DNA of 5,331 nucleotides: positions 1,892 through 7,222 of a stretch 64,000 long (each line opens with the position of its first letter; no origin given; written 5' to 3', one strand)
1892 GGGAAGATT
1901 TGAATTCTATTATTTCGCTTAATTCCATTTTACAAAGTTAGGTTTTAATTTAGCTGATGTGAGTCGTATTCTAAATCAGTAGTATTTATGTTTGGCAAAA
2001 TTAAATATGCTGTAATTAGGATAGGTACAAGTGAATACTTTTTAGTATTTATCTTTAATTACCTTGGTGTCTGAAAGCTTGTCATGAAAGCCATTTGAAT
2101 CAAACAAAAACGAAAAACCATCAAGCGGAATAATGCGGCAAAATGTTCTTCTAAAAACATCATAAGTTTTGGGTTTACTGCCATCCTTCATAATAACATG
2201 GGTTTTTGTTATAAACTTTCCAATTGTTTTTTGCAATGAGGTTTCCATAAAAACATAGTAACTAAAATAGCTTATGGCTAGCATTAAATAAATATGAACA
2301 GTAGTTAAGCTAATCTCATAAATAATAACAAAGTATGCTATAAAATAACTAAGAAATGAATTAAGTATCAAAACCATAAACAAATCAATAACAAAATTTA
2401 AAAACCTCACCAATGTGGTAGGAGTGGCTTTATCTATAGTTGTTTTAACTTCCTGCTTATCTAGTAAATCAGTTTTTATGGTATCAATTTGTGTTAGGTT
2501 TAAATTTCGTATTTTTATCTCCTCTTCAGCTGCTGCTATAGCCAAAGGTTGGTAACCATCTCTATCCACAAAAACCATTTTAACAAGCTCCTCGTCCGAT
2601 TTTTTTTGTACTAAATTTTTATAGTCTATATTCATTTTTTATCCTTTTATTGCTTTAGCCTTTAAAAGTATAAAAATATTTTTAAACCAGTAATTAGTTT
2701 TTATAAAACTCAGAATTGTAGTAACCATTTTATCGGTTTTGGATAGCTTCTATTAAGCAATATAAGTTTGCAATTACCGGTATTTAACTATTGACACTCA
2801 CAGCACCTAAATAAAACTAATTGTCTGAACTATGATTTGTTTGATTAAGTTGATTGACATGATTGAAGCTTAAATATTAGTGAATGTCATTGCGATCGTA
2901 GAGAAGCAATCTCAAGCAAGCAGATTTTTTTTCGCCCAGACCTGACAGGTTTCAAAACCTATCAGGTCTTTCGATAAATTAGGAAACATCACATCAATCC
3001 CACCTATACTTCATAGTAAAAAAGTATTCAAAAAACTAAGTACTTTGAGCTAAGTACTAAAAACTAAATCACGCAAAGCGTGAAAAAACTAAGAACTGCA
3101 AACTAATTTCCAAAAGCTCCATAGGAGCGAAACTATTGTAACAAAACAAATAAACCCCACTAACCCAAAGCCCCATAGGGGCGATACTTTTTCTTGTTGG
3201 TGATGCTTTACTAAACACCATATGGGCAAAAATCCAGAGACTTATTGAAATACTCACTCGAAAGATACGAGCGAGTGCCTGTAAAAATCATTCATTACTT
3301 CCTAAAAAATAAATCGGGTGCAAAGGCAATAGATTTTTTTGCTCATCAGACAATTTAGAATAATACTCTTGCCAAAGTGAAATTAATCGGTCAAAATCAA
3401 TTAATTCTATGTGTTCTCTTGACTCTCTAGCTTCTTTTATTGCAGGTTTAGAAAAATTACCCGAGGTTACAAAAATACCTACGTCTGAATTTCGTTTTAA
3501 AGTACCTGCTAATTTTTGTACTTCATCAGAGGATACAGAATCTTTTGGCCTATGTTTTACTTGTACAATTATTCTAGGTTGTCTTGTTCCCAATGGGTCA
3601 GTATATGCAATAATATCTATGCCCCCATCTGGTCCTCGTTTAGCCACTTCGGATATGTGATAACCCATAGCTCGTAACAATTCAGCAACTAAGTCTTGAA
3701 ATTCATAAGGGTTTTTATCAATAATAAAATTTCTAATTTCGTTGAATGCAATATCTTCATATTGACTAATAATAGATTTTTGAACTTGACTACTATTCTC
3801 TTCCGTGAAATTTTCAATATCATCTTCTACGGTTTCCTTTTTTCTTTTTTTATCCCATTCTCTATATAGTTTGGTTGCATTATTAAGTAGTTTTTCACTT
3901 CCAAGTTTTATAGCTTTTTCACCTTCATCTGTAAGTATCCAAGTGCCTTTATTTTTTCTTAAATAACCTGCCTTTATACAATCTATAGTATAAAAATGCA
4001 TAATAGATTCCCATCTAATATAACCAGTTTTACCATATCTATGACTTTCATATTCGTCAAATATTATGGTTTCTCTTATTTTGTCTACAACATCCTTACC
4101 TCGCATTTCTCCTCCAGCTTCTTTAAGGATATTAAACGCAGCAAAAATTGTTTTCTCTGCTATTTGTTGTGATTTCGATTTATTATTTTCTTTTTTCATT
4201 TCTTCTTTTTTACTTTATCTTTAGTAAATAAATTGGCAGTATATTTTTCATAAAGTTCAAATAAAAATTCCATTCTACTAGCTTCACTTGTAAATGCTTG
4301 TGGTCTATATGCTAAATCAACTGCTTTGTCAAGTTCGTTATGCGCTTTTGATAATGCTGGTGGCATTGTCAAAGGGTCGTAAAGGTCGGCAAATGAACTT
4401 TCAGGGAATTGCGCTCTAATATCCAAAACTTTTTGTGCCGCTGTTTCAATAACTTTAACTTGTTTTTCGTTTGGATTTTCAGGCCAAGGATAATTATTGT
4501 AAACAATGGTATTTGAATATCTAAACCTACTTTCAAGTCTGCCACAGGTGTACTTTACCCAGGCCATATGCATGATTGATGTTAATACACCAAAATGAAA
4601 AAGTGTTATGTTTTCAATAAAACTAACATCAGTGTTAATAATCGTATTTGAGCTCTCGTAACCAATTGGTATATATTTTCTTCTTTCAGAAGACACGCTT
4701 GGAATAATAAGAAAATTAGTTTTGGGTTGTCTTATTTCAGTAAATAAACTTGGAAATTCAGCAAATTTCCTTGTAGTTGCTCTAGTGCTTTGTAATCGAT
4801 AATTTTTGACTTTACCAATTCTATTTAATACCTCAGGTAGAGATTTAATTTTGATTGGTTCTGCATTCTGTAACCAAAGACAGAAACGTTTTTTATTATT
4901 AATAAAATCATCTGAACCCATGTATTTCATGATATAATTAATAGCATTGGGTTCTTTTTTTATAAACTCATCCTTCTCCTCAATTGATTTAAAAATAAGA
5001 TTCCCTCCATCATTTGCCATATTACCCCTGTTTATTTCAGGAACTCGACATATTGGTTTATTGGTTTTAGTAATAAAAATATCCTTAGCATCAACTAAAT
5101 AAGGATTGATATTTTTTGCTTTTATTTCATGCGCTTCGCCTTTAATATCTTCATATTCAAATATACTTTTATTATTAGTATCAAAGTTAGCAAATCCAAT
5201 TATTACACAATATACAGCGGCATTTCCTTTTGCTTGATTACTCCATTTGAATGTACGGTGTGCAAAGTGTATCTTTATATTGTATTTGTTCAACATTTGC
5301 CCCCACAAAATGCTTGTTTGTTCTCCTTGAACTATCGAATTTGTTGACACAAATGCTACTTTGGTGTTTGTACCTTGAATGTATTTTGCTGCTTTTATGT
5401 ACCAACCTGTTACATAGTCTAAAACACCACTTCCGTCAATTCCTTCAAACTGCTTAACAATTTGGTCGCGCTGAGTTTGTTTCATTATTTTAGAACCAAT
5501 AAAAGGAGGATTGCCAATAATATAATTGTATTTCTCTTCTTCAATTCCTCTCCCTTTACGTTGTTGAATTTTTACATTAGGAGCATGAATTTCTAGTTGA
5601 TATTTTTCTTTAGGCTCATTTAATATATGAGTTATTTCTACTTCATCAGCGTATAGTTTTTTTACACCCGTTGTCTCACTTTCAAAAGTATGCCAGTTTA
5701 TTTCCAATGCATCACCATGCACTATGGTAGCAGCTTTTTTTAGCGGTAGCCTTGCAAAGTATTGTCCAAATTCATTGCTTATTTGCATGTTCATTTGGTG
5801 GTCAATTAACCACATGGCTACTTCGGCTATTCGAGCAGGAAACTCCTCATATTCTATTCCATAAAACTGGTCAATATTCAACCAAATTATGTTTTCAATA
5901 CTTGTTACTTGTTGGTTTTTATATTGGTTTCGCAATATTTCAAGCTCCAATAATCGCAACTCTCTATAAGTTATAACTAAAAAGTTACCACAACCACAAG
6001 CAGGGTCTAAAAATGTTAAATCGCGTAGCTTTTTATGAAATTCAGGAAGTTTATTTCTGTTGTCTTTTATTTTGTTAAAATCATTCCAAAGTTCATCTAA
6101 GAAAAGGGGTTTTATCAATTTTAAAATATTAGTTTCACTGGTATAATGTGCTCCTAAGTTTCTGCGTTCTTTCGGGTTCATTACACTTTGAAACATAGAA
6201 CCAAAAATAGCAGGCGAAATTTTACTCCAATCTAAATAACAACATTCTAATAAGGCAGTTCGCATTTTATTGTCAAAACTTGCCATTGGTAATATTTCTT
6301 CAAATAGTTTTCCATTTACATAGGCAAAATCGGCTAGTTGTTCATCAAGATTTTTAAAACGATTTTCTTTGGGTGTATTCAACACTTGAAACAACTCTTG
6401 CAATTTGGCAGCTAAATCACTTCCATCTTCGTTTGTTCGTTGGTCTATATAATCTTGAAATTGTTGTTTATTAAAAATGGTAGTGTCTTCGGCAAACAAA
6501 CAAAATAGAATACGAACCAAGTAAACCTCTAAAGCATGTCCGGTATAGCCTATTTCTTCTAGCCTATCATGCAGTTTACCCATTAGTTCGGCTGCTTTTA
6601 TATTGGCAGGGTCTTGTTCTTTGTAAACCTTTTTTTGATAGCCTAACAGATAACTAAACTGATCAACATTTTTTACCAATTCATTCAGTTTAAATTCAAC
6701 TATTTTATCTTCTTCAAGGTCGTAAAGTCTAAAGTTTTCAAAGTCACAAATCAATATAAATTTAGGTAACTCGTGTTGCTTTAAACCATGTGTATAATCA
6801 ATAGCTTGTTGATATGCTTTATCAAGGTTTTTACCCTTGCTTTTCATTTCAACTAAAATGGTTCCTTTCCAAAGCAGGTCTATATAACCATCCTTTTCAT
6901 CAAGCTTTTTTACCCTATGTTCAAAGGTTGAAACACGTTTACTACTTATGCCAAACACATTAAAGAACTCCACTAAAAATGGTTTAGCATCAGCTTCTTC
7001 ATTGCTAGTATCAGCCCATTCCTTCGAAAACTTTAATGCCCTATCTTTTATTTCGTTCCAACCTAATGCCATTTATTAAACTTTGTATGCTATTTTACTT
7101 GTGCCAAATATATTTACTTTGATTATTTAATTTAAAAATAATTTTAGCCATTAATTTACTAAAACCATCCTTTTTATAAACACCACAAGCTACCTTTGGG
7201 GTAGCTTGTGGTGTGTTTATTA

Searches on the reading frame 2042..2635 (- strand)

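Call 5: search_protein_families(library=pfam, proteins=[window:2042-2635:-], max_evalue=1)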
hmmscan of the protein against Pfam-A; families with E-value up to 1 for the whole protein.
window:2042-2635:- (197 aa): 1 family
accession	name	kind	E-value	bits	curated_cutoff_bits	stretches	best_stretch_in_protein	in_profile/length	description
PF06271.18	RDD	-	1.6e-13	51.5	24.1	1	72-177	2-113/137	RDD family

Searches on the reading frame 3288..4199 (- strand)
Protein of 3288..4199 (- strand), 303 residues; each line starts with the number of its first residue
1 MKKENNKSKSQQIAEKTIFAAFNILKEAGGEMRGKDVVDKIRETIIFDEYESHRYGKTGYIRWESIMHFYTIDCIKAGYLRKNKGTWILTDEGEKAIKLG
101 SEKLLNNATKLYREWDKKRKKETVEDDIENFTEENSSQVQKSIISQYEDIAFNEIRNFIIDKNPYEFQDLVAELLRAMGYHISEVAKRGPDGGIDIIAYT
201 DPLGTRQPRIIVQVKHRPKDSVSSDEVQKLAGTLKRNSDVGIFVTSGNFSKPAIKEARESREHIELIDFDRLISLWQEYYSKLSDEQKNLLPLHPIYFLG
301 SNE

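Call 5: search_protein_families(library=pfam, proteins=[window:3288-4199:-], max_evalue=1)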
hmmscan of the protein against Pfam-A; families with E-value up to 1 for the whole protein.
window:3288-4199:- (303 aa): 4 families
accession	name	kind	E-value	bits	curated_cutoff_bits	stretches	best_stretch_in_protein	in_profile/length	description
PF04471.18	Mrr_cat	-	2.8e-29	102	21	1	163-275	5-114/115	Restriction endonuclease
PF22722.2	NA-iREase1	-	5.5e-14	52.5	27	1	169-273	3-105/106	NACHT-associated inactive Restriction Endonuclease 1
PF14338.12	Mrr_N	-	3.6e-09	37.1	29.5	1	18-97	5-85/87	Mrr N-terminal domain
PF02021.23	UPF0102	-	0.00088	20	23.6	1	169-224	3-56/80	Uncharacterised protein family UPF0102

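Call 6: search_protein_families(library=padloc, proteins=[window:3288-4199:-], max_evalue=1)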
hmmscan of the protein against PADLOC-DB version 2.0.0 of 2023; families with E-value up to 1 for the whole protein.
window:3288-4199:- (303 aa): 9 families
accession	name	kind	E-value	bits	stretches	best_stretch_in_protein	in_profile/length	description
PDLC04819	PDC-S02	-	8.9e-44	148.1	1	110-297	147-327/334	-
PDLC04815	PDC-S02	-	4e-34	116.5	1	113-299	158-341/346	-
PDLC04806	PDC-S02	-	6.7e-21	72.9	1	134-294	157-318/324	-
PDLC04796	PDC-S02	-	1.2e-20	71.8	1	129-293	211-374/390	-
PDLC03657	mREase_IV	-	6.3e-14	50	1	145-278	155-293/317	Type IV methyl-directed restriction enzyme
PDLC03206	mREase_II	-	2.7e-07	27.5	1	95-269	206-389/434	Type II methyl-directed restriction enzyme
PDLC03203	mREase_II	-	2.3e-06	25.1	1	106-268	200-363/393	Type II methyl-directed restriction enzyme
PDLC05079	PDC-S73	-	0.0001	19.2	1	163-223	10-66/752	-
PDLC03852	LmuA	-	0.00067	17.7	1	163-232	19-89/336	-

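Call 7: search_protein_families(library=ncbifam, proteins=[window:3288-4199:-], max_evalue=1)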
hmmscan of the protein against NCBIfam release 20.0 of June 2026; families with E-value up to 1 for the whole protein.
window:3288-4199:- (303 aa): 4 families
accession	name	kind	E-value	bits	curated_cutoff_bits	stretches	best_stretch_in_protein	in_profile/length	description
NF011280.0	PRK14688.1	equivalog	0.0037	17.3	230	1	169-199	14-44/121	hypothetical protein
NF009151.0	PRK12497.1-5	equivalog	0.047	14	124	1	170-219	23-67/126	YraN family protein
TIGR04567.1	RNAP_delt_lowGC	equivalog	0.12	12.6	42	0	162-187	17-42/83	DNA-directed RNA polymerase subunit delta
NF002290.1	PRK01213.1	equivalog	0.18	9.9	648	1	64-143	313-391/723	phosphoribosylformylglycinamidine synthase subunit PurL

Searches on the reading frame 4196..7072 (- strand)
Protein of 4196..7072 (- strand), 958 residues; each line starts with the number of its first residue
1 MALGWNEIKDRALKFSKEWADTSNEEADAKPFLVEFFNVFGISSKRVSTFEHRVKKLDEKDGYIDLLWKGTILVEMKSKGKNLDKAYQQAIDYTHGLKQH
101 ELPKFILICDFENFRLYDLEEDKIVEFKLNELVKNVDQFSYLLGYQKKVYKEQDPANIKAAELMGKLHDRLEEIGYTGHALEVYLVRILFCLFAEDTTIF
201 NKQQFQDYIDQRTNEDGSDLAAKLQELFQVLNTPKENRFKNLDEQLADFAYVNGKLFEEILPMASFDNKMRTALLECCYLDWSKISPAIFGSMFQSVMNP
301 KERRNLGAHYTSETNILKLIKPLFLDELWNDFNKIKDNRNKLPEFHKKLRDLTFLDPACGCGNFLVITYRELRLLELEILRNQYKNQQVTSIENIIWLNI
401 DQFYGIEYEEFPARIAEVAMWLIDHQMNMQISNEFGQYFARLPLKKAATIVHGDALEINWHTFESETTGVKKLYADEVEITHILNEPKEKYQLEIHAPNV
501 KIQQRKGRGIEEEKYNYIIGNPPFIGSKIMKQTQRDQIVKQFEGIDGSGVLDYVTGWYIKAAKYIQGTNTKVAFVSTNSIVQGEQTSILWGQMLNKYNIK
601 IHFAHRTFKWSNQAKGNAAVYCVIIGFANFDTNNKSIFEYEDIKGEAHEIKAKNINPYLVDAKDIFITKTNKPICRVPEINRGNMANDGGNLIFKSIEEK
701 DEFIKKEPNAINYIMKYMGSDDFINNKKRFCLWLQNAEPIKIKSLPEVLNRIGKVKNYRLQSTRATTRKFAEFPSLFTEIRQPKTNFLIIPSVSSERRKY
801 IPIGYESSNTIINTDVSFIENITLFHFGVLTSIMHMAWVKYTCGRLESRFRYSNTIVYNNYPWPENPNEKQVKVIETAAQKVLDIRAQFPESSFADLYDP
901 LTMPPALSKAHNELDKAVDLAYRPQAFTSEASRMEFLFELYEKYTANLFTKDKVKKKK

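Call 5: search_protein_families(library=pfam, proteins=[window:4196-7072:-], max_evalue=1)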
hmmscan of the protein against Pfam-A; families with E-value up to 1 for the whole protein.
window:4196-7072:- (958 aa): 7 families
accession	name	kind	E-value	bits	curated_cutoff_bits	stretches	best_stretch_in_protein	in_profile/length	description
PF20473.4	MmeI_Mtase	-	1.4e-89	300.2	27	1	333-638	2-258/259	MmeI, DNA-methyltransferase domain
PF20466.3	MmeI_TRD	-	4.1e-72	242.3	27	1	662-865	2-206/207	MmeI, target recognition domain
PF20464.3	MmeI_N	-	3e-45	155.2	27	1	11-173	2-180/181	MmeI, N-terminal domain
PF20467.3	MmeI_C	-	1.1e-32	112.5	27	1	868-949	2-83/83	MmeI, C-terminal domain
PF20465.4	MmeI_hel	-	2.2e-25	89.7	27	1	179-257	1-75/75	MmeI, helicase spacer domain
PF07669.17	Eco57I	-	5.1e-09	36.9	25.3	1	402-600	2-160/171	Eco57I restriction-modification methylase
PF01170.24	UPF0020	-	0.16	12.1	22.3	0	497-542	102-148/197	RMKL-like, methyltransferase domain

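Call 6: search_protein_families(library=padloc, proteins=[window:4196-7072:-], max_evalue=1)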
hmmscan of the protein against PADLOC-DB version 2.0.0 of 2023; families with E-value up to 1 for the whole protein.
window:4196-7072:- (958 aa): 25 families
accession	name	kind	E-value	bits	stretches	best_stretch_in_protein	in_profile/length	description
PDLC03598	REase_MTase_IIG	-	0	1197.9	1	3-947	3-910/912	Type IIG restriction enzyme-methyltransferase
PDLC03599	REase_MTase_IIG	-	1.5e-90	302.4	3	24-461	21-468/959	Type IIG restriction enzyme-methyltransferase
PDLC03627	REase_MTase_IIG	-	1e-89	299.7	1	25-887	18-944/1136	Type IIG restriction enzyme-methyltransferase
PDLC04134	mad2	-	3.5e-58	195.6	1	22-527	2-370/492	mads_2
PDLC02643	DrmMI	-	8.8e-30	101.3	2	496-901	858-1243/1347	DrmMI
PDLC03335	MTase_II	-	6.4e-12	42.9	2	507-657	187-329/607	Type II methyltransferase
PDLC02644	DrmMI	-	6.5e-12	42.2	2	513-623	380-491/988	DrmMI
PDLC02646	DrmMI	-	4.1e-10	36.4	2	514-623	282-390/792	DrmMI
PDLC03021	MTase_I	-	8.8e-08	29.4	2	353-425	187-250/491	Type I methyltransferase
PDLC03630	REase_MTase_IIG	-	1.5e-07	27.7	1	291-373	355-428/1100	Type IIG restriction enzyme-methyltransferase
PDLC03618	REase_MTase_IIG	-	6e-07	25.1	1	512-865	863-1205/1429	Type IIG restriction enzyme-methyltransferase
PDLC02523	PglX|PglXI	-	2.2e-06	23.7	2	348-426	328-408/1428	PglX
PDLC02525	PglX|PglXI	-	3.6e-06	23.9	1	348-543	281-484/607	PglX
PDLC02529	PglX|PglXI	-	1.3e-05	21.1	1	349-529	226-372/1189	PglX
PDLC02528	PglX|PglXI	-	9.9e-05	18.2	1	344-467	284-395/1125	PglX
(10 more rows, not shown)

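Call 7: search_protein_families(library=ncbifam, proteins=[window:4196-7072:-], max_evalue=1)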
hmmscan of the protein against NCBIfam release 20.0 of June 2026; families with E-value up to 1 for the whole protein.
window:4196-7072:- (958 aa): 3 families
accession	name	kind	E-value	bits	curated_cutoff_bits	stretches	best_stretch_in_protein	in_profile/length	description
NF033455.1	BREX_6_MTaseX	exception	1.2e-07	29.7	900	1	345-428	323-404/1319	BREX-6 system adenine-specific DNA-methyltransferase PglX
NF033452.1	BREX_1_MTaseX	exception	2.8e-07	28.8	500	2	510-655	503-644/1210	BREX-1 system adenine-specific DNA-methyltransferase PglX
NF033451.1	BREX_2_MTaseX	equivalog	0.00037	18.3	400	1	349-531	222-375/1185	BREX-2 system adenine-specific DNA-methyltransferase PglX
